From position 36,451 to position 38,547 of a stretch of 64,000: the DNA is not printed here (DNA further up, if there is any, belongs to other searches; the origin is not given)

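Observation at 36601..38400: Monocistronic fusion of a DUF429 RNase-H-fold domain to a RelA/SpoT synthetase-type domain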

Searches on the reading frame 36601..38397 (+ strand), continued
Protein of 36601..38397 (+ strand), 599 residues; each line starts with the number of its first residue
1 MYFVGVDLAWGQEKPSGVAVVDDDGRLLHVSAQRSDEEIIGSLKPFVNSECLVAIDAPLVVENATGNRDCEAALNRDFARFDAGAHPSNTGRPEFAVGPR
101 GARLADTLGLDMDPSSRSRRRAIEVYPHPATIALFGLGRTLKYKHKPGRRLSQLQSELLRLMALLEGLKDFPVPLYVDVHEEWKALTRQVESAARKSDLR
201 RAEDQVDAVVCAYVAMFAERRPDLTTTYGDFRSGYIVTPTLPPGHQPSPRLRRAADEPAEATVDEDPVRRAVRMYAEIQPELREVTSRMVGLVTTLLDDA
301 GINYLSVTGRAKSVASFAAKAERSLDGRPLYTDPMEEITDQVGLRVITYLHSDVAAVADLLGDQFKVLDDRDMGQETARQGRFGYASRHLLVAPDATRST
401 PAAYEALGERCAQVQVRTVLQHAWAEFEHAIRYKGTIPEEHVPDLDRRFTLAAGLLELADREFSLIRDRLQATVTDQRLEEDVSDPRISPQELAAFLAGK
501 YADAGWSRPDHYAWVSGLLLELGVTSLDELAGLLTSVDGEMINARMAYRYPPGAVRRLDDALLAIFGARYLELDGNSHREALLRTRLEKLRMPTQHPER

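Call 61: search_protein_families(library=padloc, proteins=[P0515, P0155, P0153, P0234, P0254, P0182, P0169, P0208], max_evalue=0.00001)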
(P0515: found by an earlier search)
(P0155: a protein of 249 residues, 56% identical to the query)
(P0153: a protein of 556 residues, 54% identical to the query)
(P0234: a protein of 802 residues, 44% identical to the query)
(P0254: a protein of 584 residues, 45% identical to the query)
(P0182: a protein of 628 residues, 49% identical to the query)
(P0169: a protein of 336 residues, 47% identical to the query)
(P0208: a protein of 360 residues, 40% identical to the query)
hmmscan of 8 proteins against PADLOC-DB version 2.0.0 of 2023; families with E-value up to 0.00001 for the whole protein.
P0515 (567 aa): 3 families
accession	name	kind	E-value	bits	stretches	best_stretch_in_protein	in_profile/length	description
PDLC05019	PDC-S44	-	1.1e-81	271.9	1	6-249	8-254/259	-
PDLC05020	PDC-S44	-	5.6e-13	47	1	7-246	8-254/277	-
PDLC04999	PDC-S33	-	8.6e-06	23.4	0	292-401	66-175/349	-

P0155 (249 aa): 2 families
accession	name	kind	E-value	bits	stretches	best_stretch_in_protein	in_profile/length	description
PDLC05019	PDC-S44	-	1.5e-86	287.8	1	1-237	7-252/259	-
PDLC05020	PDC-S44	-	7.5e-18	63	1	3-236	8-254/277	-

P0153 (556 aa): 3 families
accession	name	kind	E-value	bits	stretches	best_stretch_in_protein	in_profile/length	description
PDLC05019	PDC-S44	-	1.7e-79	264.7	1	1-242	10-254/259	-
PDLC05020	PDC-S44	-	3.6e-15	54.2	1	42-240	57-255/277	-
PDLC04132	HNH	-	2.1e-09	34.9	1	435-553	160-276/286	-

P0234 (802 aa): 7 families
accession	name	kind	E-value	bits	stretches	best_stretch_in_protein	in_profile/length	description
PDLC05019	PDC-S44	-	1.9e-76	254.7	1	5-241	8-252/259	-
PDLC00407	ThsA1|ThsA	-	1.9e-25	87.5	1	481-681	19-212/478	STALD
PDLC00409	ThsA1|ThsA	-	2e-18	64.7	1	481-678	20-210/242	STALD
PDLC05020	PDC-S44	-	6.5e-16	56.6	1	3-238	5-252/277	-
PDLC03856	LmuA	-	3e-14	51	1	579-678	119-218/433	-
PDLC04967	PDC-S25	-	2.1e-10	38.2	1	579-677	150-251/528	-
PDLC04968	PDC-S25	-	1.7e-08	32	1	579-678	144-242/517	-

P0254 (584 aa): 2 families
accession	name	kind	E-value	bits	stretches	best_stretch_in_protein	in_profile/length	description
PDLC05019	PDC-S44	-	7.9e-78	259.3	1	1-248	7-253/259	-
PDLC05020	PDC-S44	-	2.2e-17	61.4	1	4-245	9-253/277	-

P0182 (628 aa): 6 families
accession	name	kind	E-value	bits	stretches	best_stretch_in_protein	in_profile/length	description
PDLC04911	PDC-S11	-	5.8e-91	303.1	1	308-612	4-309/318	-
PDLC05019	PDC-S44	-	5.6e-78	259.7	1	2-245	8-254/259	-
PDLC04912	PDC-S11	-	9.8e-72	239.8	1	309-610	5-305/313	-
PDLC04914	PDC-S11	-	9.3e-70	233.3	1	310-611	6-304/314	-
PDLC04913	PDC-S11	-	5.1e-18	63.3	1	403-611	149-360/375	-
PDLC05020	PDC-S44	-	1e-15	56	1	4-249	9-261/277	-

P0169 (336 aa): 1 family
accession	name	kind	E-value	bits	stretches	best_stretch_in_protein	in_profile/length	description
PDLC04999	PDC-S33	-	6.6e-11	40.2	1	20-166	44-175/349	-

P0208 (360 aa): 1 family
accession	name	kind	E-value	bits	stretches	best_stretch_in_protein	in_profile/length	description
PDLC04999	PDC-S33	-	4.5e-12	44.1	1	20-171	39-175/349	-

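Call 62: predict_structure(alignment_id=A4)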
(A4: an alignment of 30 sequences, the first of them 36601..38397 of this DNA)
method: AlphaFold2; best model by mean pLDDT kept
length: 599 residues; sequences in the alignment: 30
mean_pLDDT: 81.7   pTM: 0.46
mean pLDDT of the five models: 81.7, 79.4, 79.2, 78.5, 76.9
residues with pLDDT >= 90: 197; 70-90: 304; 50-70: 68; < 50: 30
segments of 3 or more residues with pLDDT < 50: 252-264, 474-481, 595-599
pLDDT, mean of each block of 10 residues (from residue 1): 92 84 97 92 91 94 90 94 89 86 91 77 94 92 69 90 95 94 96 87 94 97 94 89 85 40 61 89 89 80 84 86 79 86 90 87 88 75 73 77 71 88 74 63 71 74 73 48 71 78 57 83 87 81 68 67 88 82 85 55
secondary structure, 60 per line:
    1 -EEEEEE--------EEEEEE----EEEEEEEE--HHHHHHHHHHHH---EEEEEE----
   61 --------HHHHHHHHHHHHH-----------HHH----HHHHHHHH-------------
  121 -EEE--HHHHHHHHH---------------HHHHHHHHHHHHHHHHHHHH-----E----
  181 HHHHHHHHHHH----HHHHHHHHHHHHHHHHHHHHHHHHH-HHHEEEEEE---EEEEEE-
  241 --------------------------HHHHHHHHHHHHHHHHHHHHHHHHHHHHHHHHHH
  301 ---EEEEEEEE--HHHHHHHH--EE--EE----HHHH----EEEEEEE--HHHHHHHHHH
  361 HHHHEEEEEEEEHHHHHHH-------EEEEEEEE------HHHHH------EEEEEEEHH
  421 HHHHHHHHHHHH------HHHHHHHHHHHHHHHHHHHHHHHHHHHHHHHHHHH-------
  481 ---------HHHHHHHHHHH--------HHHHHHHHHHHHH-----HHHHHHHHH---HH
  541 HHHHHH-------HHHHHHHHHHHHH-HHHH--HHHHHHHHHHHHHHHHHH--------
elements in order: E2-7 E16-21 E26-33 H36-47 E51-56 H69-81 H100-107 E122-124 H127-135 H151-170 H181-191 H196-220 E225-230 E234-239 H267-300 E304-311 H314-321 H334-337 E342-348 H351-364 E365-372 H373-379 E387-394 H401-405 E412-418 H419-432 H439-473 H490-500 H509-521 H527-535 H539-546 H554-566 H568-571 H574-591

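Call 65: fold_search(model_id=the predicted structure, library=pdb)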
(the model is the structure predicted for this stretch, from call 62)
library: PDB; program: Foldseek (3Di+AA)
matches with E <= 10: 321; with E <= 0.001: 64
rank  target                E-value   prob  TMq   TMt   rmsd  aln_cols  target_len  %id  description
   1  5f2v_T                9.1e-10  1.00  0.22  0.61   7.3       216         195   30  Crystal structure of the small alarmone synthethase 1 from Bacillus subtilis bound to AMPCPP (released 2015-12-16)
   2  5ded_E                1.6e-09  1.00  0.23  0.65   7.0       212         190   29  Crystal structure of the small alarmone synthethase 1 from Bacillus subtilis bound to its product pppGpp (released 2015-10-28)
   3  5ded_C                2.4e-09  1.00  0.23  0.64   7.2       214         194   29  Crystal structure of the small alarmone synthethase 1 from Bacillus subtilis bound to its product pppGpp (released 2015-10-28)
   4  5ded_A                2.5e-09  1.00  0.26  0.70   5.4       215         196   27  Crystal structure of the small alarmone synthethase 1 from Bacillus subtilis bound to its product pppGpp (released 2015-10-28)
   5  5ded_H                3.3e-09  1.00  0.23  0.64   7.1       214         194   28  Crystal structure of the small alarmone synthethase 1 from Bacillus subtilis bound to its product pppGpp (released 2015-10-28)
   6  5dec_D                4.5e-09  1.00  0.23  0.65   7.0       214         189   29  Crystal structure of the small alarmone synthetase 1 from Bacillus subtilis (released 2015-10-28)
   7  5dec_A                4.5e-09  1.00  0.22  0.64   7.1       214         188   30  Crystal structure of the small alarmone synthetase 1 from Bacillus subtilis (released 2015-10-28)
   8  5dec_B                4.8e-09  1.00  0.23  0.66   7.2       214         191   28  Crystal structure of the small alarmone synthetase 1 from Bacillus subtilis (released 2015-10-28)
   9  5ded_B                8.6e-09  1.00  0.26  0.71   5.3       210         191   26  Crystal structure of the small alarmone synthethase 1 from Bacillus subtilis bound to its product pppGpp (released 2015-10-28)
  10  5ded_G                9.6e-09  1.00  0.26  0.72   5.2       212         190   27  Crystal structure of the small alarmone synthethase 1 from Bacillus subtilis bound to its product pppGpp (released 2015-10-28)
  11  3l9d_B                1.1e-08  1.00  0.22  0.63   7.5       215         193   26  The Crystal Structure of smu.1046c from Streptococcus mutans UA159 (released 2011-01-12)
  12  5ded_F                1.3e-08  1.00  0.25  0.69   5.4       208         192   27  Crystal structure of the small alarmone synthethase 1 from Bacillus subtilis bound to its product pppGpp (released 2015-10-28)
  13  2be3_A                1.4e-08  1.00  0.23  0.61   7.4       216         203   25  Structure of a GTP Pyrophosphokinase Family Protein from Streptococcus pneumoniae (released 2005-12-06)
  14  5f2v_S                1.5e-08  1.00  0.21  0.62   7.1       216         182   28  Crystal structure of the small alarmone synthethase 1 from Bacillus subtilis bound to AMPCPP (released 2015-12-16)
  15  5f2v_U                2.1e-08  1.00  0.21  0.62   7.4       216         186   28  Crystal structure of the small alarmone synthethase 1 from Bacillus subtilis bound to AMPCPP (released 2015-12-16)
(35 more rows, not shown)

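Call 79: search_dna_similar(query=window:36601-38397:+, collection=plasmids, mode=protein, max_rows=15)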
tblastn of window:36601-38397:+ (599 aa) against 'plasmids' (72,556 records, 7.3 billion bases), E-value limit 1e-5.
Records with a match: 58; places in all: 58; records where one place covers at least 80% of the query: 0.
Best place of each record, by identity: <60% 58.
By first word of the organism name: Ralstonia 15; Bacillus 8; Rhizobium 6; Agrobacterium 5; Arthrobacter 2; Cetobacterium 2; Streptomyces 2; Klebsiella 2; Enterococcus 2; Listeria 2; and 11 more.
By predicted mobility (MOB-suite, as given by PLSDB): non-mobilizable 31; mobilizable 15; conjugative 12.
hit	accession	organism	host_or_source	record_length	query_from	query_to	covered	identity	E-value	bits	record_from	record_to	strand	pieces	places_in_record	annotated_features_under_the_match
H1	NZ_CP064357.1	Miltoncostaea oceani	pure culture,marine sediment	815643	1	263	44%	42.3%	1e-44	178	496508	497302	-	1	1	DUF429 domain-containing protein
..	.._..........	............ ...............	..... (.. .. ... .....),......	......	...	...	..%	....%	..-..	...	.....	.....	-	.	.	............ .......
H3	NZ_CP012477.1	Arthrobacter sp. ERGS1:01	single,stream water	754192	268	573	51%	32.6%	9e-33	142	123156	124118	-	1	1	(p)ppGpp synthetase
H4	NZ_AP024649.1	Arthrobacter sp. StoSoilB13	-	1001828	266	550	48%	31.1%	7e-31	136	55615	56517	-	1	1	none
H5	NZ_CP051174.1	Ralstonia pseudosolanacearum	Whole organism,tomato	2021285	251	513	44%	31.5%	3e-21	106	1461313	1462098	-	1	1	none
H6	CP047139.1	Ralstonia solanacearum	Potato,Single cell,tuber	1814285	252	472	37%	35.7%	5e-24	115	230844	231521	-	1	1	hypothetical protein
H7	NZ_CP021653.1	Ralstonia solanacearum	Solanum lycopersicum,Tomato with ...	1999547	252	472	37%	35.7%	5e-24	115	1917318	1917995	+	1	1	none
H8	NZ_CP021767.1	Ralstonia solanacearum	Solanum lycopersicum,Tomato with ...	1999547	252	472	37%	35.7%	5e-24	115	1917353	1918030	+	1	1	none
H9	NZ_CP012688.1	Ralstonia solanacearum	Solanum commersonii,whole organism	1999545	252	472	37%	35.7%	5e-24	115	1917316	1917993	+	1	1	none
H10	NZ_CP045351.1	Vibrio aquimaris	pure culture,Non-filtered water from ...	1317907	1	251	42%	30.8%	2e-19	100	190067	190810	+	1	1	none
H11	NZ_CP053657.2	Bacillus cereus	culture,soil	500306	272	536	44%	28.2%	2e-20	103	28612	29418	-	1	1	RelA/SpoT domain-containing protein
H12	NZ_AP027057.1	Limnohabitans sp. TEGF004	water,lake surface water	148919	274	468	33%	38.2%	4e-32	140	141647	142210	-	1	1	hypothetical protein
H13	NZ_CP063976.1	Bacillus cereus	Soil in tiger area of zoo,cell culture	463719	279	470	31%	39.2%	3e-22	132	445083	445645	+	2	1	hypothetical protein (x2)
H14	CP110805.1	Lysinibacillus sp. MHQ-1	pure culture,river water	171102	273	503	39%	31.0%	1e-20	104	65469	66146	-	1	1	hypothetical protein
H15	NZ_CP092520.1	Cetobacterium somerae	Danio rerio,tissue sample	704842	283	466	31%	38.8%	3e-21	106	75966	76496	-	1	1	hypothetical protein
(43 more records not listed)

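Call 80: search_dna_similar(query=window:36601-38397:+, collection=phages, mode=protein, max_rows=15)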
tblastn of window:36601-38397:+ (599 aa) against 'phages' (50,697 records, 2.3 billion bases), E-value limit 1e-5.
Records with a match: 15; places in all: 15; records where one place covers at least 80% of the query: 0.
Best place of each record, by identity: <60% 15.
By first word of the organism name: Listeria 6; Bacteriophage 3; Mycobacterium 2; Staphylococcus 2; Vibrio 1; Enterococcus 1.
By host as written in the record: Listeria monocytogenes 6; - 3; Staphylococcus aureus 2; Mycobacterium abscessus GD68 1; Mycobacterium abscessus GD04 1; Vibrio cyclitrophicus 10N.261.45.F7 1; Enterococcus faecalis 1.
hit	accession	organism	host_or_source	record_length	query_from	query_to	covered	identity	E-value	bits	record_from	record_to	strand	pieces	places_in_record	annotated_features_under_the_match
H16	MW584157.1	Mycobacterium phage prophi68-1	Mycobacterium abscessus GD68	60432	297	495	33%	31.7%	3e-15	86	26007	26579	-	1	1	42: GTP pyrophosphokinase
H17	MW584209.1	Mycobacterium phage prophiGD04-1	Mycobacterium abscessus GD04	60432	297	495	33%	31.7%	3e-15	86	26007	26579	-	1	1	42: GTP pyrophosphokinase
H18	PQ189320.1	Vibrio phage 10N.261.45.F7_PE002A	Vibrio cyclitrophicus 10N.261.45.F7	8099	275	484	35%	29.4%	1e-19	99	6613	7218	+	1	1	hypothetical protein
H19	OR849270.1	Listeria phage LM 4-14-1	Listeria monocytogenes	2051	307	487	30%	30.2%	4e-8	62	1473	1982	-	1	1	record has no annotation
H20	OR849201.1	Listeria phage LM 4-14-1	Listeria monocytogenes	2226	307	487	30%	30.2%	4e-8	62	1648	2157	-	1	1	record has no annotation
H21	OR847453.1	Listeria phage LM 4-11-1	Listeria monocytogenes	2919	307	487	30%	30.2%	4e-8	62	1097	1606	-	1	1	record has no annotation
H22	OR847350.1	Listeria phage LM 4-11-1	Listeria monocytogenes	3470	307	487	30%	30.2%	5e-8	62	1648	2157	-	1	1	record has no annotation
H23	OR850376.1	Staphylococcus phage SA 1298 Kay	Staphylococcus aureus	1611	307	471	28%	32.9%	3e-10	69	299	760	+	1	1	record has no annotation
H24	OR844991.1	Staphylococcus phage SA 1306 Kay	Staphylococcus aureus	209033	307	471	28%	32.9%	7e-10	69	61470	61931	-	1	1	record has no annotation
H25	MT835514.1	Bacteriophage sp.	human fecal samples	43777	257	471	36%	25.2%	5e-8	62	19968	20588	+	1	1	record has no annotation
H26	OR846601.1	Enterococcus phage Efs 1-1-1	Enterococcus faecalis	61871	307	471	28%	32.2%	2e-8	64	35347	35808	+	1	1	record has no annotation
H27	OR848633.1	Listeria phage LM 4-14-1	Listeria monocytogenes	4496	307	471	28%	32.0%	4e-8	62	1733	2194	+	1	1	record has no annotation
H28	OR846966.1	Listeria phage LM 4-11-1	Listeria monocytogenes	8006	307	471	28%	32.0%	4e-8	62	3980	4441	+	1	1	record has no annotation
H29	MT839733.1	Bacteriophage sp.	human fecal samples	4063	306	472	28%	28.9%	2e-9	67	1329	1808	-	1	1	record has no annotation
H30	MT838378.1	Bacteriophage sp.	human fecal samples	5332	307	470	27%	26.3%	4e-6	56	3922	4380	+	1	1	record has no annotation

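Call 81: find_encoding_contigs(protein=P0234, flank=6000, max_places=2)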
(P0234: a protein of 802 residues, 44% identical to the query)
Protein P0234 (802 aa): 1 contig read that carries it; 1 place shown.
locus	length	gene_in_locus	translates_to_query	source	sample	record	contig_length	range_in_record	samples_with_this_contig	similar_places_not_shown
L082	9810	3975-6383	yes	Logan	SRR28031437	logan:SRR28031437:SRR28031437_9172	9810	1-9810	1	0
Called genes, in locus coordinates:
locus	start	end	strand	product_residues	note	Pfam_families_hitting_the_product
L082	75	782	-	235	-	-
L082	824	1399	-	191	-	-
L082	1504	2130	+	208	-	PF00092:VWA (faint), PF13519:VWA_2 (weak)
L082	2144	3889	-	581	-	PF03235:GmrSD_N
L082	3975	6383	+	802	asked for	PF04250:DUF429, PF13289:SIR2_2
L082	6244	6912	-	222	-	-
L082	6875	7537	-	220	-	PF21906:WHD_NrtR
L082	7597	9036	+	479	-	PF03747:ADP_ribosyl_GH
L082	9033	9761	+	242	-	PF22553:TY-Chap2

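Call 82: find_encoding_contigs(protein=P0153, flank=6000, max_places=2)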
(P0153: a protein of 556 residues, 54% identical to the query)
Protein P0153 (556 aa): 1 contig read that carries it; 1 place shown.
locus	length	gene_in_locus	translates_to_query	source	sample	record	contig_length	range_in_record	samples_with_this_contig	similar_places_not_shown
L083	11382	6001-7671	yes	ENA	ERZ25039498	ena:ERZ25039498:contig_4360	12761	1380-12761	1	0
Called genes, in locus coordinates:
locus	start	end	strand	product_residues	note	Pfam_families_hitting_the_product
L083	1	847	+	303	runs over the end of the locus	PF00589:Phage_integrase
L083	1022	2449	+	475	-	-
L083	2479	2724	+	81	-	-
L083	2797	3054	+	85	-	PF07704:PSK_trans_fac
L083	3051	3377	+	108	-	-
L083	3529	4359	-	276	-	PF01266:DAO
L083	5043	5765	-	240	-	-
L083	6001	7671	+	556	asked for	PF04250:DUF429, PF26340:DNA-SBD_ScoMcrA, PF13391:HNH_2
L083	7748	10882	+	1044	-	PF13091:PLDc_2, PF00270:DEAD, PF04851:ResIII, PF18766:SWI2_SNF2 (weak), PF00271:Helicase_C, PF11907:DUF3427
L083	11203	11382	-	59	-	?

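Call 84: search_protein_families(library=ncbifam, proteins=[P0515], max_evalue=0.001)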
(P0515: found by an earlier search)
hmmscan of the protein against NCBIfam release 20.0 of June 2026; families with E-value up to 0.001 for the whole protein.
P0515 (567 aa): 1 family
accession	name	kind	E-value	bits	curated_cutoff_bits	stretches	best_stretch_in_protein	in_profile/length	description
NF053588.1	GTPPhKinYjbM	equivalog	7.6e-13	48.7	320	1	294-448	40-194/201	GTP diphosphokinase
